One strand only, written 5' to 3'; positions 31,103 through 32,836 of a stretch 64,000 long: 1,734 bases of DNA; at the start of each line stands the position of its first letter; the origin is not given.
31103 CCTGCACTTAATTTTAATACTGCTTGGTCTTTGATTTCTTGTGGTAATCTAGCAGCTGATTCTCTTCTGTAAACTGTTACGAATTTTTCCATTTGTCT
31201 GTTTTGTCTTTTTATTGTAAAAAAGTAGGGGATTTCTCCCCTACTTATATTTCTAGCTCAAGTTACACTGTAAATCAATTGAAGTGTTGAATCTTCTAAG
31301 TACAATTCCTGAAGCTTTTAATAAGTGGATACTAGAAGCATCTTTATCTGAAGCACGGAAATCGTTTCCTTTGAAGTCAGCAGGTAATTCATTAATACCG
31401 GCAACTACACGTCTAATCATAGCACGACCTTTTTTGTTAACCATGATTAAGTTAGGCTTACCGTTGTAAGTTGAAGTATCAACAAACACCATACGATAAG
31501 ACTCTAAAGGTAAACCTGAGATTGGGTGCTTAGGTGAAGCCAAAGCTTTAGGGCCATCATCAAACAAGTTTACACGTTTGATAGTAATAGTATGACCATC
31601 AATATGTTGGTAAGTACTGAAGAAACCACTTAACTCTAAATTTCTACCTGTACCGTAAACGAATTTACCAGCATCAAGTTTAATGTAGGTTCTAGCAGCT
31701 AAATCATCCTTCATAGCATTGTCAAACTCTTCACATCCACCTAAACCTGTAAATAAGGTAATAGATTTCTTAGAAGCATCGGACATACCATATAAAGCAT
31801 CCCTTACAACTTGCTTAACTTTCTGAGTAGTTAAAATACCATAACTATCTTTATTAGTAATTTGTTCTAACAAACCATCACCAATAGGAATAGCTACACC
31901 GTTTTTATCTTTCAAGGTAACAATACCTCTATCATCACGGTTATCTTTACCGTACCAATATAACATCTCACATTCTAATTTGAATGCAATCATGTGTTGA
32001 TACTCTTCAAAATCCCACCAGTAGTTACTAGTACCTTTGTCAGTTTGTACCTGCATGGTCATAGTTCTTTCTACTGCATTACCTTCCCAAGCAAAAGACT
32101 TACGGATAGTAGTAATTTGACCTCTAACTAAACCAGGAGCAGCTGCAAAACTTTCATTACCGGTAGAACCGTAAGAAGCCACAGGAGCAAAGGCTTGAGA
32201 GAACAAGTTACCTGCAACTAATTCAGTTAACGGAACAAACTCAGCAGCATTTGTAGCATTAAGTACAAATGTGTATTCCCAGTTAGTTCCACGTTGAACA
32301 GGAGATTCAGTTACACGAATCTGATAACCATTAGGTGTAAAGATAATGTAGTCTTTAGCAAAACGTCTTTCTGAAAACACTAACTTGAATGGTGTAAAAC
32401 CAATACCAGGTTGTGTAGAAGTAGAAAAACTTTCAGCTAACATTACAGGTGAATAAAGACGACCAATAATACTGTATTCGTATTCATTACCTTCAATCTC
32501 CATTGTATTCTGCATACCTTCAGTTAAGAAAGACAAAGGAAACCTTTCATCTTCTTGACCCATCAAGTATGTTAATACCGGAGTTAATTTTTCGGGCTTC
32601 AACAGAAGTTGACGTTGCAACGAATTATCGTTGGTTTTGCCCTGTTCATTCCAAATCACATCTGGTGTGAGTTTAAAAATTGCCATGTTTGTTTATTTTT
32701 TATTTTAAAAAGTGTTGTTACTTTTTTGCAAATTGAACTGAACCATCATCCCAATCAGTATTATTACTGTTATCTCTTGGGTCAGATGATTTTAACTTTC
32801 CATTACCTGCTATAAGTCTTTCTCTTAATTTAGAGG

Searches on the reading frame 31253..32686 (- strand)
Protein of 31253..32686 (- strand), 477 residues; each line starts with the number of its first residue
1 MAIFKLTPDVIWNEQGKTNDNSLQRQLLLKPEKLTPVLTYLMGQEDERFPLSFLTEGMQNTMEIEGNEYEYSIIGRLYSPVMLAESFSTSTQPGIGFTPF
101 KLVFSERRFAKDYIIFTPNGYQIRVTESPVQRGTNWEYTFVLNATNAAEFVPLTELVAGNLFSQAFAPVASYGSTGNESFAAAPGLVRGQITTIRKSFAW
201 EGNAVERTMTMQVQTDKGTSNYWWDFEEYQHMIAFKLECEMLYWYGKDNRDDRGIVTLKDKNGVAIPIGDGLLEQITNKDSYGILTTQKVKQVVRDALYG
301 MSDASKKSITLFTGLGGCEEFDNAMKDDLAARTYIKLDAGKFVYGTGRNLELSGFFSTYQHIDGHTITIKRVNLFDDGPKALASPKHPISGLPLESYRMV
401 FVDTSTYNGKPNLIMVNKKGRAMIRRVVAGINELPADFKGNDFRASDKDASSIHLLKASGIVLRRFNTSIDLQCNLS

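Call 15: search_protein_families(library=phrogs, proteins=[window:31253-32686:-])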
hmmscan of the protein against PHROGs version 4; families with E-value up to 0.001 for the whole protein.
window:31253-32686:- (477 aa): 1 family
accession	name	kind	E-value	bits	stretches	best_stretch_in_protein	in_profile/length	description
phrog_11589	-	head and packaging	7.6e-76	256.5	1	13-476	15-494/495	major head protein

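Call 19: search_dna_similar(query=window:31253-32686:-, collection=phages, mode=protein, max_rows=30)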
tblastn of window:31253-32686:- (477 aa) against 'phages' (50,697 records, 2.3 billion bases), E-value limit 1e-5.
Records with a match: 142; places in all: 143; records where one place covers at least 80% of the query: 130.
Best place of each record, by identity: <60% 142.
By first word of the organism name: uncultured 53; Bacteroides 32; Flavobacterium 29; Bacteriophage 7; CrAssphage 7; crAssphage 2; Caudoviricetes 2; IAS 2; Azobacteroides 2; Dulem 2; and 4 more.
By host as written in the record: - 69; Bacteroides intestinalis DSM 108646 25; Flavobacterium psychrophilum 950106-1/1 12; Bacteroides cellulosilyticus 4; Homo sapiens 3; Flavobacterium psychrophilum 020612-2/1 3; Flavobacterium psychrophilum strain FPS-D10 3; Bacteroides xylanisolvens APCS1/XY 2; and 15 more.
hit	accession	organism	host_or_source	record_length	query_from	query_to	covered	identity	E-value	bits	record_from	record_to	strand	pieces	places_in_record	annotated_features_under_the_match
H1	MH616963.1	crAssphage sp. isolate ctbg_1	house mouse tissue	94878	12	474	97%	30.9%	1e-58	214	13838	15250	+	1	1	putative major capsid protein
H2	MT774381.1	uncultured phage cr3_1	human feces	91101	12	474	97%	30.0%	2e-56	208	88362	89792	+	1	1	major capsid protein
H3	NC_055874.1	uncultured phage cr3_1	human feces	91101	12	474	97%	30.0%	2e-56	208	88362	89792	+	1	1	major head protein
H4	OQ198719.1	Caudoviricetes sp. 'Rudgehvirus jaberico'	Bacteroides cellulosilyticus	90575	11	476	98%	28.9%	4e-52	195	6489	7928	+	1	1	major capsid protein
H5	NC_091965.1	Caudoviricetes sp. 'Rudgehvirus jaberico'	Bacteroides cellulosilyticus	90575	11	476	98%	28.9%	4e-52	195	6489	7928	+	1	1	major capsid protein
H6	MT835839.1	Bacteriophage sp.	human fecal samples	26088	31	474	93%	30.2%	8e-50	189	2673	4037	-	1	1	record has no annotation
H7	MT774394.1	uncultured phage cr271_1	pig feces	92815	12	474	97%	28.8%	4e-49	187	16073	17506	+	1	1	major capsid protein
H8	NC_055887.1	uncultured phage cr271_1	pig feces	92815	12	474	97%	28.8%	4e-49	187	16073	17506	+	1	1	major head protein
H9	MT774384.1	uncultured phage cr8_1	human feces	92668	12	476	97%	28.4%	2e-49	187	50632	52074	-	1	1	major capsid protein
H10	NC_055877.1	uncultured phage cr8_1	human feces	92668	12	476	97%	28.4%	2e-49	187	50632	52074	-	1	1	major head protein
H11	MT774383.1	uncultured phage cr11_1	human feces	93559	12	474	97%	28.4%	2e-50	191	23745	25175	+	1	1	major capsid protein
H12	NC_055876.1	uncultured phage cr11_1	human feces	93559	12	474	97%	28.4%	2e-50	191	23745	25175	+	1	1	major head protein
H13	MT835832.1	Bacteriophage sp.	human fecal samples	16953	12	474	97%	28.4%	2e-50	191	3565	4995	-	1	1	record has no annotation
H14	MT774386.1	uncultured phage cr110_1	human feces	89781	12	474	97%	28.4%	1e-49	188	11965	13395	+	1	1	major capsid protein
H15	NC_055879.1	uncultured phage cr110_1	human feces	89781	12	474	97%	28.4%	1e-49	188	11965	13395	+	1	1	major head protein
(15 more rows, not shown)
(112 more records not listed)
